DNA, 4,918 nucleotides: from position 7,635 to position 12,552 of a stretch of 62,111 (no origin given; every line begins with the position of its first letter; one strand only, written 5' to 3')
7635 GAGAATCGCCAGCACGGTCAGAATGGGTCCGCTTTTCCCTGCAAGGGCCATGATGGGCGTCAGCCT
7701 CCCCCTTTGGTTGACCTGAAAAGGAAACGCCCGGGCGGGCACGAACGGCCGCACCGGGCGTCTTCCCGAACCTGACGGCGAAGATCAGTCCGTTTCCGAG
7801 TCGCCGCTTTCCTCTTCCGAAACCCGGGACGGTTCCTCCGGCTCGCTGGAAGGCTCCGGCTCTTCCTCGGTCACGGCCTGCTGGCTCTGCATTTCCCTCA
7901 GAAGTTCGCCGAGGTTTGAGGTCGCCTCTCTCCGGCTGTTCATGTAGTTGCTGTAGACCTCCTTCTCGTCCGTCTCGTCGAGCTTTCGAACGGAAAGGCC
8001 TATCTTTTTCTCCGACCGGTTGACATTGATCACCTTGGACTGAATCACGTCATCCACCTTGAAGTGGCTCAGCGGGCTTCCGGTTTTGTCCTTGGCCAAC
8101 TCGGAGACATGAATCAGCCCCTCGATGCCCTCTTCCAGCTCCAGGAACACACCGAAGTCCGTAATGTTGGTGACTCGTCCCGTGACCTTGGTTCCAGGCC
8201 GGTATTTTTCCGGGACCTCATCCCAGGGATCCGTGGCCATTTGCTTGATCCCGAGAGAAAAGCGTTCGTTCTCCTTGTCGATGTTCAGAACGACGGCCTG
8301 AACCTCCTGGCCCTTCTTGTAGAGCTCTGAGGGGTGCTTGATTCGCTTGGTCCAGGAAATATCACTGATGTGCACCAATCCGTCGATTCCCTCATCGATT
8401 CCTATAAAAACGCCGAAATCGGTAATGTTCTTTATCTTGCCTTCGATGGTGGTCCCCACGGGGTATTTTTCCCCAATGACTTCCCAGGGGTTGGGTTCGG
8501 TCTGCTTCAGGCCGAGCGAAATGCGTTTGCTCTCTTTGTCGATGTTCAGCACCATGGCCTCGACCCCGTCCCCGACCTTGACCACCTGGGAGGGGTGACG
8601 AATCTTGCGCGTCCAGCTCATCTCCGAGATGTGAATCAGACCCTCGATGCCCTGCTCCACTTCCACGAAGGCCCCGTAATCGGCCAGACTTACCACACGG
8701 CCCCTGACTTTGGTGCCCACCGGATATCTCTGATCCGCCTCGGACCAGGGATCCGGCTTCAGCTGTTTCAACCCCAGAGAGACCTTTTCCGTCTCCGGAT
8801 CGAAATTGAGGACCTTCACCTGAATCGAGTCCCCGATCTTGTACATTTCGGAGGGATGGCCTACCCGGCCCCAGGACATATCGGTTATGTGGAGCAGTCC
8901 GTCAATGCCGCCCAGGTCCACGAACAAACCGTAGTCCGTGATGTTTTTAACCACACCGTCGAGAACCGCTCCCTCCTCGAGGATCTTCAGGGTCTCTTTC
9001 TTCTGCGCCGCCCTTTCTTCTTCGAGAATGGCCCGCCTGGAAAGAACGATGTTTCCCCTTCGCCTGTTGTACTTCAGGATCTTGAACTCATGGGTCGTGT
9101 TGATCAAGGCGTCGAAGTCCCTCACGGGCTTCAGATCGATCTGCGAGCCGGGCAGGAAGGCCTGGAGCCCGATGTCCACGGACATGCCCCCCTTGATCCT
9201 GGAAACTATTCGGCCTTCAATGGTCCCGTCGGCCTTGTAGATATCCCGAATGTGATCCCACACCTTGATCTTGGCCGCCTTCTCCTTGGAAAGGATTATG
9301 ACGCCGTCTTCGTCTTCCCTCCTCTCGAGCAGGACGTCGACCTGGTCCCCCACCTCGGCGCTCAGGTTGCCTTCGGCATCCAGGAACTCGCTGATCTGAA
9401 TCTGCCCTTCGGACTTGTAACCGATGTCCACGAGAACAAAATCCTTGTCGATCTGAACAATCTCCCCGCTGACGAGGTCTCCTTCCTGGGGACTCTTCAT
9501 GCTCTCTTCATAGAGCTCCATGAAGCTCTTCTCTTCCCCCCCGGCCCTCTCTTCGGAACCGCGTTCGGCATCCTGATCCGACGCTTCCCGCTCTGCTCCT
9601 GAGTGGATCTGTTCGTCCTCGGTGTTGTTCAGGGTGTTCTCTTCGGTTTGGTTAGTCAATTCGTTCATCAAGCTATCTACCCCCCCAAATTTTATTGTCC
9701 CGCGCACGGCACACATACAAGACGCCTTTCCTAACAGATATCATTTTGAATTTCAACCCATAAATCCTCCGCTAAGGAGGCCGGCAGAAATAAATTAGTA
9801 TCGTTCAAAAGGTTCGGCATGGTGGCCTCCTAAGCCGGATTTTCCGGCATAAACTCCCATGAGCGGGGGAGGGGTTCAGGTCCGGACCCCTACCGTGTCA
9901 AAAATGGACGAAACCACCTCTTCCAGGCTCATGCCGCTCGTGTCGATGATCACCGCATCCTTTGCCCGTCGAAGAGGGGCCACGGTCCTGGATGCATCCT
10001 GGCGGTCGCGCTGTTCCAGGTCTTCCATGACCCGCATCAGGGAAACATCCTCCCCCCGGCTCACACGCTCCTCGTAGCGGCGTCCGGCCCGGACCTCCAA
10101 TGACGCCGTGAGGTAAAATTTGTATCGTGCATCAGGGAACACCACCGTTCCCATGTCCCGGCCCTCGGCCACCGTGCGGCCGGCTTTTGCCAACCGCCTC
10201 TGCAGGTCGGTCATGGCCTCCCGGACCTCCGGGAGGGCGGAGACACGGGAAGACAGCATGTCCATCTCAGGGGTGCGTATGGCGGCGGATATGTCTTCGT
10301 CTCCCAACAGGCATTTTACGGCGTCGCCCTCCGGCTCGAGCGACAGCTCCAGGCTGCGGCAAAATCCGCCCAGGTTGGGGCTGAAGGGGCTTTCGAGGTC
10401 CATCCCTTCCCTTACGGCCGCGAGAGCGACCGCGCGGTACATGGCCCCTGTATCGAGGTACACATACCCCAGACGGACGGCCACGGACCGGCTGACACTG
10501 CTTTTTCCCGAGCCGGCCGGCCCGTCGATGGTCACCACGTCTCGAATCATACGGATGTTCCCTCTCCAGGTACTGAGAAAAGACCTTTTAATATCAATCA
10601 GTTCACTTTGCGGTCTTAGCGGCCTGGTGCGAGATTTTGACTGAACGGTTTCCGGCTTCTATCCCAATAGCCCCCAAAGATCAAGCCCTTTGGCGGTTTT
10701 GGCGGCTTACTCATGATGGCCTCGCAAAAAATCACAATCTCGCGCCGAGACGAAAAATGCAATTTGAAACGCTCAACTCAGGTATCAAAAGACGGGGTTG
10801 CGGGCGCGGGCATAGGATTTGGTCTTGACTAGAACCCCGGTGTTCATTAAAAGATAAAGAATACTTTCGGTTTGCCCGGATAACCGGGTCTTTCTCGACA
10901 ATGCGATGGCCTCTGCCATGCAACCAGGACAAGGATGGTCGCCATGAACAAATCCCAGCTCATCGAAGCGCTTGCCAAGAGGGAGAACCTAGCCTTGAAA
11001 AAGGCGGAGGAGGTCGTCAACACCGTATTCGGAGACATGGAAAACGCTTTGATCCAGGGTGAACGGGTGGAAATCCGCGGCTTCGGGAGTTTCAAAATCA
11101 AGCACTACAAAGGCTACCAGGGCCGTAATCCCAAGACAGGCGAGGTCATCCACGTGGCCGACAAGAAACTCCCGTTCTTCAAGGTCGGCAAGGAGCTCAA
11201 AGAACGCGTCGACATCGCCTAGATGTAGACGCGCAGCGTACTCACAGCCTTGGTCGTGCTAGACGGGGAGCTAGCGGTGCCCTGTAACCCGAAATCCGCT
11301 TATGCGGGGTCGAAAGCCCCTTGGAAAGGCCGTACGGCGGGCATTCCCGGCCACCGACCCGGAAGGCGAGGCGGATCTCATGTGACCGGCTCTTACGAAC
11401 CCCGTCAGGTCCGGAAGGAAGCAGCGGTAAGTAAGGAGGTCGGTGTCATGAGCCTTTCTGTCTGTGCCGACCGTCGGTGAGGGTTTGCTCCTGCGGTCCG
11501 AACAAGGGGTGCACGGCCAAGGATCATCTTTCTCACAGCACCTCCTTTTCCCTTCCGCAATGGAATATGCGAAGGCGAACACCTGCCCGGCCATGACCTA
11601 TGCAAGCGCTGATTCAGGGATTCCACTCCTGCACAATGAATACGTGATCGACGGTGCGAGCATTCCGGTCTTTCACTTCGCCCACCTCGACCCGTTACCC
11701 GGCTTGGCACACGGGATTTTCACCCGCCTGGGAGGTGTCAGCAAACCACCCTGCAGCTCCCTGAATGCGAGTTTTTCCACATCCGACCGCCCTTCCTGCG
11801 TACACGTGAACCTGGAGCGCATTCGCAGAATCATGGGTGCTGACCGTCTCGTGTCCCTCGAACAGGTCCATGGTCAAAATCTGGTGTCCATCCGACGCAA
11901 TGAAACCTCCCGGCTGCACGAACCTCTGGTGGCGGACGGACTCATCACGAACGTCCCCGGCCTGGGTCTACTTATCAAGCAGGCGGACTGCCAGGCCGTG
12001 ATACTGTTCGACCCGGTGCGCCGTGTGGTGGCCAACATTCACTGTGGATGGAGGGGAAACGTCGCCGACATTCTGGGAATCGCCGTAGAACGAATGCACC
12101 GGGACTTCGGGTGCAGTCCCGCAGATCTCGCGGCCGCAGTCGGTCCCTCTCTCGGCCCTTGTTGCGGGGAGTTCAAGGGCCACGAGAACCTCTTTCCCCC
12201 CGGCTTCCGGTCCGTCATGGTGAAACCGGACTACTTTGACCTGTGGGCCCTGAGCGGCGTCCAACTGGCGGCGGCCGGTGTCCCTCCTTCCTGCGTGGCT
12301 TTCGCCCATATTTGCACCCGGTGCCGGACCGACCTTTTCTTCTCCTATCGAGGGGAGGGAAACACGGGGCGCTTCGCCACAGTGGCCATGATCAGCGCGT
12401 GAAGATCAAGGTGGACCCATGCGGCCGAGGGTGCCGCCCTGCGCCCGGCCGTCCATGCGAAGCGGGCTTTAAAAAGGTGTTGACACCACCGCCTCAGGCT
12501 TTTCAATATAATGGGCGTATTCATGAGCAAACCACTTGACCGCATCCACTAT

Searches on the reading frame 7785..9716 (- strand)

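Call 61: search_protein_families(library=pfam, proteins=[window:7785-9716:-], max_evalue=0.00001)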
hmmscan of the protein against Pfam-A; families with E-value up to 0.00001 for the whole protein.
window:7785-9716:- (643 aa): 5 families
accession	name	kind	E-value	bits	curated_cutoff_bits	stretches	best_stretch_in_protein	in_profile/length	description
PF00575.29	S1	-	1.1e-97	320.9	22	6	418-491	2-74/74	S1 RNA binding domain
PF23459.1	S1_RRP5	-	6.2e-32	110.4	27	2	421-482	4-64/72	RRP5 S1 domain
PF21710.3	Spt6_S1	-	2.3e-25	89.1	27.5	0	420-484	16-80/91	Spt6, S1/OB domain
PF13509.12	S1_2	-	3.9e-08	33.7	21.8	0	508-542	2-36/61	S1 domain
PF17092.11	PCB_OB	-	4.3e-06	27.9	27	0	334-386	32-94/111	Penicillin-binding protein OB-like domain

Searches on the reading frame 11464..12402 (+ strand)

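Call 61: search_protein_families(library=pfam, proteins=[window:11464-12402:+], max_evalue=0.00001)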
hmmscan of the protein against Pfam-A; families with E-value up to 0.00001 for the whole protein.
window:11464-12402:+ (312 aa): 1 family
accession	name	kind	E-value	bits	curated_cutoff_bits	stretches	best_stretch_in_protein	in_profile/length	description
PF02578.20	Cu-oxidase_4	-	4.9e-61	206.6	22.9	1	86-308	1-237/238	Multi-copper polyphenol oxidoreductase laccase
